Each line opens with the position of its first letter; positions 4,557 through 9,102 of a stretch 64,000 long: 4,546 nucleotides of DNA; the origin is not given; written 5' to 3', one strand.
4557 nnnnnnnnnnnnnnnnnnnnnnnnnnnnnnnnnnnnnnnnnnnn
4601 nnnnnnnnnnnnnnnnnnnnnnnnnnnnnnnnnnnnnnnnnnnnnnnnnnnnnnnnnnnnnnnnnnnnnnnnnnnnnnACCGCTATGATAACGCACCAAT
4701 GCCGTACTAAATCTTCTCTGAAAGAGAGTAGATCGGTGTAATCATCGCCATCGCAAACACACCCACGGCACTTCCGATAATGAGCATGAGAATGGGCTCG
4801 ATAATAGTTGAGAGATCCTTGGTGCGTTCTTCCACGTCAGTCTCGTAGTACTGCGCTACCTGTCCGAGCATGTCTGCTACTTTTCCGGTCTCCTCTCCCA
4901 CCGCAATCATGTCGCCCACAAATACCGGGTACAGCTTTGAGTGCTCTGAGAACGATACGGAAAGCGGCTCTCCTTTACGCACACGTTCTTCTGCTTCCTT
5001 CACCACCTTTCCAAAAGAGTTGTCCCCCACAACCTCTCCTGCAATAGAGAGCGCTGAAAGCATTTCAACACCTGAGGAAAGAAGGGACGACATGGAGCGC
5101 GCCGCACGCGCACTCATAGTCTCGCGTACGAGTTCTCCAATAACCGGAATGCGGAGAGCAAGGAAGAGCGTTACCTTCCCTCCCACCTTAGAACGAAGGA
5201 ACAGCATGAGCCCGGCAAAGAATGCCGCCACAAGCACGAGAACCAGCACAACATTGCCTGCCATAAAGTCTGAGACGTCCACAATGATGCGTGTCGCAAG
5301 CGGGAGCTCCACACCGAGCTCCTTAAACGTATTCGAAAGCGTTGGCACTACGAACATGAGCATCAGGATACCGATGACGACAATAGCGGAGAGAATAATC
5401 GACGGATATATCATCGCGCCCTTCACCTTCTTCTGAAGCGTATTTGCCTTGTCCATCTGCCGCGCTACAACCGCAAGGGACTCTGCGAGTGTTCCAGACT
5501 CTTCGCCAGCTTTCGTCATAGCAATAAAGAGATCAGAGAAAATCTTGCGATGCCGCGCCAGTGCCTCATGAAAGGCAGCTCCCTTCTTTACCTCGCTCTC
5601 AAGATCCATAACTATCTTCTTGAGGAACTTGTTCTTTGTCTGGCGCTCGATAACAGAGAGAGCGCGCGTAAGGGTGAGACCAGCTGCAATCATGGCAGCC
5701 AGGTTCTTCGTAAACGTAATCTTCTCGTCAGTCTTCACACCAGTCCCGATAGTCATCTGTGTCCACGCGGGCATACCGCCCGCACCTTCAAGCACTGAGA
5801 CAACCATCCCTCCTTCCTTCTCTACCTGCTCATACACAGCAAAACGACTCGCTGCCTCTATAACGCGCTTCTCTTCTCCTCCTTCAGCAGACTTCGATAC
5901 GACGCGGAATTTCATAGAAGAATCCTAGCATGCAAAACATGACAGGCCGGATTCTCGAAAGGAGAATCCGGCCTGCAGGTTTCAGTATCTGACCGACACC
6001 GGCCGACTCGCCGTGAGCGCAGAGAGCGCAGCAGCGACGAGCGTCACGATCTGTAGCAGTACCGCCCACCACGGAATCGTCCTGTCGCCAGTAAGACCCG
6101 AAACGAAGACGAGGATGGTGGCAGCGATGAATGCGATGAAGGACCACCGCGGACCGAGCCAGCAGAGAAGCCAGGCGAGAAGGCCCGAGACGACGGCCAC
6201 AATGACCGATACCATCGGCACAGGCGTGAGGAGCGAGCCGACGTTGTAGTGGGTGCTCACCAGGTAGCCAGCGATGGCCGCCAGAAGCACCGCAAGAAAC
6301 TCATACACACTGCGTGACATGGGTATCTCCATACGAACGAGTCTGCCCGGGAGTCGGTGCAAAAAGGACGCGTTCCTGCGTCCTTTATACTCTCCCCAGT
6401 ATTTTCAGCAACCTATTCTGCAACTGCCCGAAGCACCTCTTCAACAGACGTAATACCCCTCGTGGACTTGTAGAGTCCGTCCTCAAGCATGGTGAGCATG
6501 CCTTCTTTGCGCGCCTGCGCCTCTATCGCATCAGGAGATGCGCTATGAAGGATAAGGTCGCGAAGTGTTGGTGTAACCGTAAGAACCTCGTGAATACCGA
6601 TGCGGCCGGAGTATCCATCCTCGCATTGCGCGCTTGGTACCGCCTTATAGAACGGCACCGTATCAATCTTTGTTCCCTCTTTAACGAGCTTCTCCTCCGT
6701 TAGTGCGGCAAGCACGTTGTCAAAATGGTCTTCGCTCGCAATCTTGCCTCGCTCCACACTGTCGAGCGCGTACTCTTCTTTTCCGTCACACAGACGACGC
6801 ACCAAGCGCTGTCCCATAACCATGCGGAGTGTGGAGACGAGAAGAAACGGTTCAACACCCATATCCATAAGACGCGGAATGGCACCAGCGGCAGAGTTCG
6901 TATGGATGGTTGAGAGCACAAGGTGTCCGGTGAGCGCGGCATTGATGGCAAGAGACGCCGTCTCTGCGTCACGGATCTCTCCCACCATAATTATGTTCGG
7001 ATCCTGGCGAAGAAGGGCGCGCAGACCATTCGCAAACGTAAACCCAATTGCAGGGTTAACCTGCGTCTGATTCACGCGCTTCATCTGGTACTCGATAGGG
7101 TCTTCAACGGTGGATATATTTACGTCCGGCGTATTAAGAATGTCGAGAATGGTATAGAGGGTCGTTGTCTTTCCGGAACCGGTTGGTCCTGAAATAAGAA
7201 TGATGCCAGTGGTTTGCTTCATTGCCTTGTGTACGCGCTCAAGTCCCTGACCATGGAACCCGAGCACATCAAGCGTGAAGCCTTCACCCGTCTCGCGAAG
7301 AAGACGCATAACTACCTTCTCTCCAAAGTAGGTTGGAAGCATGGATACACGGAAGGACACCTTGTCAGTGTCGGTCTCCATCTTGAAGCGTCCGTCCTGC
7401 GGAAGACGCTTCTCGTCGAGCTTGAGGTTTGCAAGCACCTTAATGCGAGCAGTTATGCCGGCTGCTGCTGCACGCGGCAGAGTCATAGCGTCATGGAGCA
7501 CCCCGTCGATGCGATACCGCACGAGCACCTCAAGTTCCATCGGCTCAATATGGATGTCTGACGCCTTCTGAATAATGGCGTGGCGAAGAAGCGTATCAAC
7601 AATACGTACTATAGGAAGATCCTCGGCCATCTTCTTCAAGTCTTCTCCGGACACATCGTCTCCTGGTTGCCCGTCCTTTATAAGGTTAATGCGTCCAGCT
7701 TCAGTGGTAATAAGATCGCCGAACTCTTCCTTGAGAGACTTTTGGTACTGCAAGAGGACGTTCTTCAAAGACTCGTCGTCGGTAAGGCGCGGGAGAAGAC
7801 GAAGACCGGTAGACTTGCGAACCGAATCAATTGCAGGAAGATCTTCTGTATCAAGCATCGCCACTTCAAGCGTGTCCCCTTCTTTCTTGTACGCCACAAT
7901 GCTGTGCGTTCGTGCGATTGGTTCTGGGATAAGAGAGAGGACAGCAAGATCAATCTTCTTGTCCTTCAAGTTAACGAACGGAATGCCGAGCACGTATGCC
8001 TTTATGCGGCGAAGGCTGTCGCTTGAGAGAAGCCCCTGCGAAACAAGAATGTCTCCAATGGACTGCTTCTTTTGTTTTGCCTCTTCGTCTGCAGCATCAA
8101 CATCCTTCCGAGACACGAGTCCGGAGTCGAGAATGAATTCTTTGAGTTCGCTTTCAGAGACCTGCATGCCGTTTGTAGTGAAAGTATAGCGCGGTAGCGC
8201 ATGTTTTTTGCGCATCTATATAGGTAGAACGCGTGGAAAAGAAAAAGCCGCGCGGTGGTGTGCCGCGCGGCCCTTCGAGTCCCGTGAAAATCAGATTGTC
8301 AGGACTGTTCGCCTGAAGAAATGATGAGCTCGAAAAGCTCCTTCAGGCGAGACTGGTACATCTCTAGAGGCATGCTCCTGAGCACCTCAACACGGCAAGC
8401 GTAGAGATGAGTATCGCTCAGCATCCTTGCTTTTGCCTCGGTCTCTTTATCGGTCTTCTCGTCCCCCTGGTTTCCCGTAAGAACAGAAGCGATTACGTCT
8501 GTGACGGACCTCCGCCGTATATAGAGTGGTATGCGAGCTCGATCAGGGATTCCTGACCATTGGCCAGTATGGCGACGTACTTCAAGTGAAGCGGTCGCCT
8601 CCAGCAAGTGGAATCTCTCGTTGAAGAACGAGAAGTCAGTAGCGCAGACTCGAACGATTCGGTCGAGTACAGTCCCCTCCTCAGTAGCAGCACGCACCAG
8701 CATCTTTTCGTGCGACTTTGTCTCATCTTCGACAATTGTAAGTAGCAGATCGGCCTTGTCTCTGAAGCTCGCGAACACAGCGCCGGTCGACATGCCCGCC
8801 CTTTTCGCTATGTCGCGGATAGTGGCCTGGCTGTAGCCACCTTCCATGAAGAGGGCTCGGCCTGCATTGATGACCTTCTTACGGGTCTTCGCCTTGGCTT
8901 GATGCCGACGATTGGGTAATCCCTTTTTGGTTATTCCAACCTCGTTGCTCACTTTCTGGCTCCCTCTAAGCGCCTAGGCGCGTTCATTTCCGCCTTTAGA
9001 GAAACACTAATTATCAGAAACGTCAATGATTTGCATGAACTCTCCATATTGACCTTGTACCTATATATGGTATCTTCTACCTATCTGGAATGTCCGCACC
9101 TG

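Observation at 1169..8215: Type IV pilus locus with three unusually large pilin-like proteins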

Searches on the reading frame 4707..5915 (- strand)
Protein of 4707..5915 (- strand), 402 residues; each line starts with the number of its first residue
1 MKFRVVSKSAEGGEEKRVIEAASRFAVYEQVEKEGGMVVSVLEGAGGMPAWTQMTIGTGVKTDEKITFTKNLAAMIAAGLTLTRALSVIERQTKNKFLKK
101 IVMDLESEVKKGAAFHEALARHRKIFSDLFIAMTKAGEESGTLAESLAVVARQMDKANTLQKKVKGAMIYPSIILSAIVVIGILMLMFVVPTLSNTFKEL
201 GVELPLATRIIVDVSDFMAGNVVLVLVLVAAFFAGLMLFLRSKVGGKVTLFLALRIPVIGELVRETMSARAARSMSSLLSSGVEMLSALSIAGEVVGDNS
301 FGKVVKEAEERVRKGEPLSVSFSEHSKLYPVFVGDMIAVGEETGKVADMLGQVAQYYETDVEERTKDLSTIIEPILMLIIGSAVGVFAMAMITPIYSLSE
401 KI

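Call 3: search_protein_families(library=pfam, proteins=[window:4707-5915:-], max_evalue=0.1)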
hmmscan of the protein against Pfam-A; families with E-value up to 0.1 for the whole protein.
window:4707-5915:- (402 aa): 2 families
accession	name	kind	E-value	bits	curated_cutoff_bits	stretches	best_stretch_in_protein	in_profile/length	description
PF00482.28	T2SSF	-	7.3e-56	187.9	25.2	2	272-394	2-125/125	Type II secretion system (T2SS), protein F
PF20990.2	DUF2207_C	-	0.029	14.5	33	1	103-247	86-191/247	Predicted membrane protein (DUF2207) C-terminal domain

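Call 6: search_protein_families(library=ncbifam, proteins=[window:4707-5915:-], max_evalue=0.1)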
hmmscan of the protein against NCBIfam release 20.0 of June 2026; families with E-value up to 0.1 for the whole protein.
window:4707-5915:- (402 aa): 7 families
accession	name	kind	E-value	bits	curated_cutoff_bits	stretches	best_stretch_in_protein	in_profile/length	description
TIGR02120.1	GspF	equivalog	9.9e-91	304.9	424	1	4-401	2-400/401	type II secretion system inner membrane protein GspF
NF052607.1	T4PiliAsmPilCThrm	equivalog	2.4e-79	267.3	700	1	7-398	8-400/406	type IV pilus assembly protein PilC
NF052606.1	T4PiliAsmPilCMyx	equivalog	1.1e-76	258.3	700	1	3-402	22-418/419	type IV pilus assembly protein PilC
NF007861.0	PRK10573.1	equivalog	2e-68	231.3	401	1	59-400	55-396/401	protein transport protein HofC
NF047826.1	T3SSXpsF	equivalog_domain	6.9e-62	209.5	650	1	3-401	4-403/405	type II secretion system protein XpsF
NF041012.2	T4P_ComGB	equivalog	5.6e-44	150.8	240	1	64-398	2-330/332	competence type IV pilus assembly protein ComGB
NF004172.0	PRK05640.1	equivalog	0.096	12.8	156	0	171-210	47-85/152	putative monovalent cation/H+ antiporter subunit B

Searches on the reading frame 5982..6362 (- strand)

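Call 3: search_protein_families(library=pfam, proteins=[window:5982-6362:-], max_evalue=0.1)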
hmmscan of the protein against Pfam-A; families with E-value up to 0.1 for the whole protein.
window:5982-6362:- (126 aa): 2 families
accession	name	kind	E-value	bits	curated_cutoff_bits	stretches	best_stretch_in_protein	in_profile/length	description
PF17379.7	DUF5400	-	0.0049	17.6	25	1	53-112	7-66/100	Family of unknown function (DUF5400)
PF02439.20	Adeno_E3_CR2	-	0.066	13.4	36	1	47-67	2-22/38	Adenovirus E3 region protein CR2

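Call 6: search_protein_families(library=ncbifam, proteins=[window:5982-6362:-], max_evalue=0.1)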
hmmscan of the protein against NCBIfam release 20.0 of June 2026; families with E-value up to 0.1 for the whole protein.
window:5982-6362:- (126 aa): 1 family
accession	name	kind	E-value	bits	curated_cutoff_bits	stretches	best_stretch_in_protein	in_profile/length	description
TIGR02920.1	acc_sec_Y2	equivalog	0.035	12.9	249.6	1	21-98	97-169/395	accessory Sec system protein translocase subunit SecY2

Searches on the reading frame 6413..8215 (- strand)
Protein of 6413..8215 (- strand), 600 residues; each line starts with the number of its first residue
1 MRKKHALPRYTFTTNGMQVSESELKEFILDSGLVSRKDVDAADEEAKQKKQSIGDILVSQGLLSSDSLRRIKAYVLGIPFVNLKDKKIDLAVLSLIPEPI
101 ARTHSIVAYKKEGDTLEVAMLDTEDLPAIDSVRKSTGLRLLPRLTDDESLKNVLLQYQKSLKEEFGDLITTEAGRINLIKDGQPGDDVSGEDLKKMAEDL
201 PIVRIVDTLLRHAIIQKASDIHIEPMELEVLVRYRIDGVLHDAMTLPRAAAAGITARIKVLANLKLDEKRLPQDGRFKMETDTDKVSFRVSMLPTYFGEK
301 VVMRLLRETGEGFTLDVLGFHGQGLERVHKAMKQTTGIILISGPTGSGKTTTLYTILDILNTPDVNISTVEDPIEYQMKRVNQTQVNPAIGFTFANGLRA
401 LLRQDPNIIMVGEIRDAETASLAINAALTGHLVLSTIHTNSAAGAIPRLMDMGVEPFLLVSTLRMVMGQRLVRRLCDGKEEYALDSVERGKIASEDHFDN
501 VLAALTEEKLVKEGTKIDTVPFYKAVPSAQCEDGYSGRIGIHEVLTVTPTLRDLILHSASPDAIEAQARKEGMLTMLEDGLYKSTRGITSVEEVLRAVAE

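Call 3: search_protein_families(library=pfam, proteins=[window:6413-8215:-], max_evalue=0.1)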
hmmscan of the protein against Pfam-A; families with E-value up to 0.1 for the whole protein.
window:6413-8215:- (600 aa): 19 families
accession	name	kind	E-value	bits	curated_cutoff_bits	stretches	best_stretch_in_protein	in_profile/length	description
PF00437.27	T2SSE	-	4.8e-125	417.5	24.9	1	197-596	3-370/370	Type II/IV secretion system protein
PF05157.20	MshEN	-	5.9e-13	49.1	23.1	1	76-161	1-87/90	MshEN domain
PF13191.12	AAA_16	-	0.0003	21.8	32.6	1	328-431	16-111/167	AAA ATPase domain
PF13401.12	AAA_22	-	0.0011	19.7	27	1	334-363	3-32/130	AAA domain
PF25199.1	nSTAND_NTPase5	-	0.0011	19.2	34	1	328-375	32-81/145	Novel STAND NTPase 5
PF13476.12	AAA_23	-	0.0015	19.6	27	1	336-357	19-40/201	AAA domain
PF13555.12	AAA_29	-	0.0035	17.5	27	1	329-360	15-46/61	P-loop containing region of AAA domain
PF20720.3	nSTAND3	-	0.004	17.3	27.2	1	330-360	12-41/155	Novel STAND NTPase 3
PF13173.12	AAA_14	-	0.0047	17.4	27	1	337-444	3-101/129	AAA domain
PF13086.12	AAA_11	-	0.014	15.6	27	1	328-361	10-42/257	AAA domain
PF04851.21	ResIII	-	0.015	15.7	22.5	1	325-361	12-48/164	Type III restriction enzyme, res subunit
PF00005.33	ABC_tran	-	0.02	15.9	25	1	338-383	13-51/137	ABC transporter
PF13245.12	AAA_19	-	0.02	15.5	25.1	1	334-363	9-38/134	AAA domain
PF03215.21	Rad17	-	0.036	14.4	23.8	1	333-356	45-65/186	Rad17 P-loop domain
PF13604.12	AAA_30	-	0.049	13.8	27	0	328-361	10-43/191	AAA domain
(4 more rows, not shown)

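Call 6: search_protein_families(library=ncbifam, proteins=[window:6413-8215:-], max_evalue=0.1)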
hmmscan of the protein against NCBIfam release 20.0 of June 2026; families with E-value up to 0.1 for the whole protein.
window:6413-8215:- (600 aa): 37 families (the best 25 are shown)
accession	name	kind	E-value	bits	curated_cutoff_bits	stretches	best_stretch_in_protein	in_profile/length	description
TIGR02538.1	type_IV_pilB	equivalog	2e-163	545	675.65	1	24-598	2-562/564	type IV-A pilus assembly ATPase PilB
TIGR02533.1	type_II_gspE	equivalog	8.2e-158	526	630.25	1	96-597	4-485/486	type II secretion system ATPase GspE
NF007755.0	PRK10436.1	equivalog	4.1e-132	441.1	617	1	102-598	15-459/465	type II secretion system protein GspE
NF053534.1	T4PilAsmATPsTfpB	equivalog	2.6e-125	419.1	850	1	193-598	192-582/584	type IV pilus assembly ATPase TfpB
NF041000.1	ATPase_ComGA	equivalog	1.1e-77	260.6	300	1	208-473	2-266/267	competence type IV pilus ATPase ComGA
TIGR01420.1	pilT_fam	subfamily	8.8e-52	176.4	319.1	1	207-476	3-272/343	PilT/PilU family type 4a pilus ATPase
TIGR02525.1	plasmid_TraJ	equivalog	6.6e-28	97.7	368.3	1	328-480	141-305/372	plasmid transfer ATPase TraJ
TIGR02524.1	dot_icm_DotB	equivalog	9.8e-24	84.2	463.3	1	330-475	128-288/358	Dot/Icm type IV secretion system ATPase DotB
NF058587.1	archaellum_moto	equivalog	2.3e-17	63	550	1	339-470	278-415/527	archaellum flagellar ATPase motor FlaI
TIGR02782.1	TrbB_P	equivalog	1e-14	54.6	304.55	1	329-451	130-254/303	P-type conjugative transfer ATPase TrbB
TIGR02788.1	VirB11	equivalog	6.9e-14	51.6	249.95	1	330-453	139-266/308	P-type DNA transfer ATPase VirB11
NF010407.0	PRK13833.1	subfamily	6.7e-13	48.7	499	1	328-455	137-265/323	conjugal transfer protein TrbB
TIGR03819.1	heli_sec_ATPase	hypoth_equivalog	7.4e-13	48.4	373.15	1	250-453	95-301/340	TadA family conjugal transfer-associated ATPase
NF010469.0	PRK13894.1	subfamily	2.1e-12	47.1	508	1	326-450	140-265/320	conjugal transfer ATPase TrbB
NF053672.1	bindosome_BasE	exception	3e-08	32.8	1000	1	340-451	274-390/512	bindosome assembly system ATPase subunit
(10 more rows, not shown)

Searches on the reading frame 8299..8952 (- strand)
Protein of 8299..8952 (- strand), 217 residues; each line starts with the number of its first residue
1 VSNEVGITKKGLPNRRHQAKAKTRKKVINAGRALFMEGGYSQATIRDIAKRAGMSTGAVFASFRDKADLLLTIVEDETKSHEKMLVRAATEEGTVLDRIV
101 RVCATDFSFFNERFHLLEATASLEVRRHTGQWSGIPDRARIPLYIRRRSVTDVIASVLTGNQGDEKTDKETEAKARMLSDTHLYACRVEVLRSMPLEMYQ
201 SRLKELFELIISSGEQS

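Call 3: search_protein_families(library=pfam, proteins=[window:8299-8952:-], max_evalue=0.1)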
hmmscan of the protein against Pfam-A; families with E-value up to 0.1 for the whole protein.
window:8299-8952:- (217 aa): 3 families
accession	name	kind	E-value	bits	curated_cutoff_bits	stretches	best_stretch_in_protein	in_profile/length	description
PF00440.29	TetR_N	-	2.5e-14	53.2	24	1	28-71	2-45/47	Bacterial regulatory proteins, tetR family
PF00356.27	LacI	-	0.031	14.5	27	0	44-56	1-13/46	Bacterial regulatory proteins, lacI family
PF09347.15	DUF1989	-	0.07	13.2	27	0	40-91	44-93/168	Domain of unknown function (DUF1989)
